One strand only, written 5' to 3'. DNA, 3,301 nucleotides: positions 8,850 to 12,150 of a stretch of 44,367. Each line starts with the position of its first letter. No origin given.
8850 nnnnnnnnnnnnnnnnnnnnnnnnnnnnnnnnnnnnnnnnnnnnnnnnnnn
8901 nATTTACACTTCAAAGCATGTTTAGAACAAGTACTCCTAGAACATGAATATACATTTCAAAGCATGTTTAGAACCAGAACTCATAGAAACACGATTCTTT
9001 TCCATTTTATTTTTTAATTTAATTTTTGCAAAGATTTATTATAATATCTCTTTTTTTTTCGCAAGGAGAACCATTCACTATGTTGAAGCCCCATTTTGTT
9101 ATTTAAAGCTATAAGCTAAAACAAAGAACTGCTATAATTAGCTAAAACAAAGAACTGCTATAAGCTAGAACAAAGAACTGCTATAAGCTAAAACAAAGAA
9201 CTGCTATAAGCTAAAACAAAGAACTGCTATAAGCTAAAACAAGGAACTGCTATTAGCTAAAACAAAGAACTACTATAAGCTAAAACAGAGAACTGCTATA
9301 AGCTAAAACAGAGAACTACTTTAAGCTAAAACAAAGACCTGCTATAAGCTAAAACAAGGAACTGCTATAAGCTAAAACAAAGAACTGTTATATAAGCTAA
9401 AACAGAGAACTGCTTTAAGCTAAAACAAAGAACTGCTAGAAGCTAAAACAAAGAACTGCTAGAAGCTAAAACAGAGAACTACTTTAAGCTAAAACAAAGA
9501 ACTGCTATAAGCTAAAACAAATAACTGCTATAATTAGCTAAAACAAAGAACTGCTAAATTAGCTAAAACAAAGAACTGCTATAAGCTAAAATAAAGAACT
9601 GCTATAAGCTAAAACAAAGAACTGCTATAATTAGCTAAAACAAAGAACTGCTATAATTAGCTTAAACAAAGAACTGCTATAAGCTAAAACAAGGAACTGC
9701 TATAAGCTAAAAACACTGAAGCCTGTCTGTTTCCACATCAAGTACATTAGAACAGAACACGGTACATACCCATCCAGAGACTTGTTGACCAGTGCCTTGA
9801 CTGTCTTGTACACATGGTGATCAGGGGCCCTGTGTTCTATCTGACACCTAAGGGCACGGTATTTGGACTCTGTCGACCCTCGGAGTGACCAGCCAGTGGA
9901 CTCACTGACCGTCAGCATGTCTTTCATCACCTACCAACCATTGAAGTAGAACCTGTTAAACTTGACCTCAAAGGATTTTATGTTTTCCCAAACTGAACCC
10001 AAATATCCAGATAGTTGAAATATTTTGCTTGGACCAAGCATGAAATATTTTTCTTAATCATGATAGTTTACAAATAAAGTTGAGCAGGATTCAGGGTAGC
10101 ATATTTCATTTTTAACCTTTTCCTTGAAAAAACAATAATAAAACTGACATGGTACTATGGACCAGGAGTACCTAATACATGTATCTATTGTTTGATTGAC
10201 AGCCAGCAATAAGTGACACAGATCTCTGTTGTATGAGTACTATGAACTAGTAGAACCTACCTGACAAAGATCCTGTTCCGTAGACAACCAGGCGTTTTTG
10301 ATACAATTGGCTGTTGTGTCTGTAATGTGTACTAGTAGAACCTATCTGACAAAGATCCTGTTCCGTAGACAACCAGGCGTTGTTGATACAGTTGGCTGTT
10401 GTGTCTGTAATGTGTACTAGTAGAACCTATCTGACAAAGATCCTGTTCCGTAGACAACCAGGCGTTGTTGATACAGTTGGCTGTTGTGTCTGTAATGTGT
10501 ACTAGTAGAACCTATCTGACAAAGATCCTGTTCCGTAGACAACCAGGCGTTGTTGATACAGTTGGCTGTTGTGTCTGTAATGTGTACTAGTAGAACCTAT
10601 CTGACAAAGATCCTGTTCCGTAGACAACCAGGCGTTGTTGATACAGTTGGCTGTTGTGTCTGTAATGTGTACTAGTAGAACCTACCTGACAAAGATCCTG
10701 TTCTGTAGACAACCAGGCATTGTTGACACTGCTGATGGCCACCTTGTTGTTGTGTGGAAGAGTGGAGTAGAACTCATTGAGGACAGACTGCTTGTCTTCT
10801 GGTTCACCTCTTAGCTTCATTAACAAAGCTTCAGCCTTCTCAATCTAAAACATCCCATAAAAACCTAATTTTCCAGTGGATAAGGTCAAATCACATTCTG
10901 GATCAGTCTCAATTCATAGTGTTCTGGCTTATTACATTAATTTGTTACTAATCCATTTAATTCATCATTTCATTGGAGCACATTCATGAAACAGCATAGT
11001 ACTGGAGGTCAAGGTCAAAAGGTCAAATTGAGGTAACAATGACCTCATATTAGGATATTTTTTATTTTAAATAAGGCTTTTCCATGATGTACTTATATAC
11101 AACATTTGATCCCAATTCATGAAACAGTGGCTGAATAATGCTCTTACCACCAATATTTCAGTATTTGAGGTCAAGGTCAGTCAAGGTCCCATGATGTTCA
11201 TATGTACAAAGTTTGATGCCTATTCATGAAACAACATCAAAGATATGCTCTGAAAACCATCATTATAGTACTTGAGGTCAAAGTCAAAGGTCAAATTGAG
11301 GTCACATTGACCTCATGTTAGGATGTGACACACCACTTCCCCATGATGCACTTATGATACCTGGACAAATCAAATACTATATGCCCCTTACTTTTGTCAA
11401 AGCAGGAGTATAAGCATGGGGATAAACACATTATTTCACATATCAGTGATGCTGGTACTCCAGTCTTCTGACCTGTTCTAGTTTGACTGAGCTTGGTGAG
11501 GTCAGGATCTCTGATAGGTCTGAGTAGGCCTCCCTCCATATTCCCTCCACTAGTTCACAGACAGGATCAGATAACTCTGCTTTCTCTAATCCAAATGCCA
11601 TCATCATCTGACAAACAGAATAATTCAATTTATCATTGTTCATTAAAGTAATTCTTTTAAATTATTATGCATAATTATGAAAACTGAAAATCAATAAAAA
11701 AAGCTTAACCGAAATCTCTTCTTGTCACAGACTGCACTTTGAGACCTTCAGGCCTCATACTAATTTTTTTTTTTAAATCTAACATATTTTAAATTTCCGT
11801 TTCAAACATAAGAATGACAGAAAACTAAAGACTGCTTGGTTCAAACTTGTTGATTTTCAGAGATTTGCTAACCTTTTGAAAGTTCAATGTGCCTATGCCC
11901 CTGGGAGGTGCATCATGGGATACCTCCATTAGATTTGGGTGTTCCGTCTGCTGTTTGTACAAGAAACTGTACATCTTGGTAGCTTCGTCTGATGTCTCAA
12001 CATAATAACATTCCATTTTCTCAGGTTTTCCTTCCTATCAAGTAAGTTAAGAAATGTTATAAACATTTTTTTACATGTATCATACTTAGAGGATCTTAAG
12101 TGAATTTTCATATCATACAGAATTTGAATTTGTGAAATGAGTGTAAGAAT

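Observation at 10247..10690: Intronic 85-bp array is a five-fold duplication of a PARP4 exon 3'-end plus its splice donor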

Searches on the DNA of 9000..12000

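Call 14: search_rna_families(source=window, start=9000, end=12000, threshold=evalue, max_evalue=1)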
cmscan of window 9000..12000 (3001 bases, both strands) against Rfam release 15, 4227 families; matches with E-value up to 1: 1.
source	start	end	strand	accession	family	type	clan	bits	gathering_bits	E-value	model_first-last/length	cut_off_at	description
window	11223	11318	+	RF02081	STnc550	Gene; sRNA;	-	16.1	48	0.72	1-388/388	no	Enterobacterial sRNA STnc550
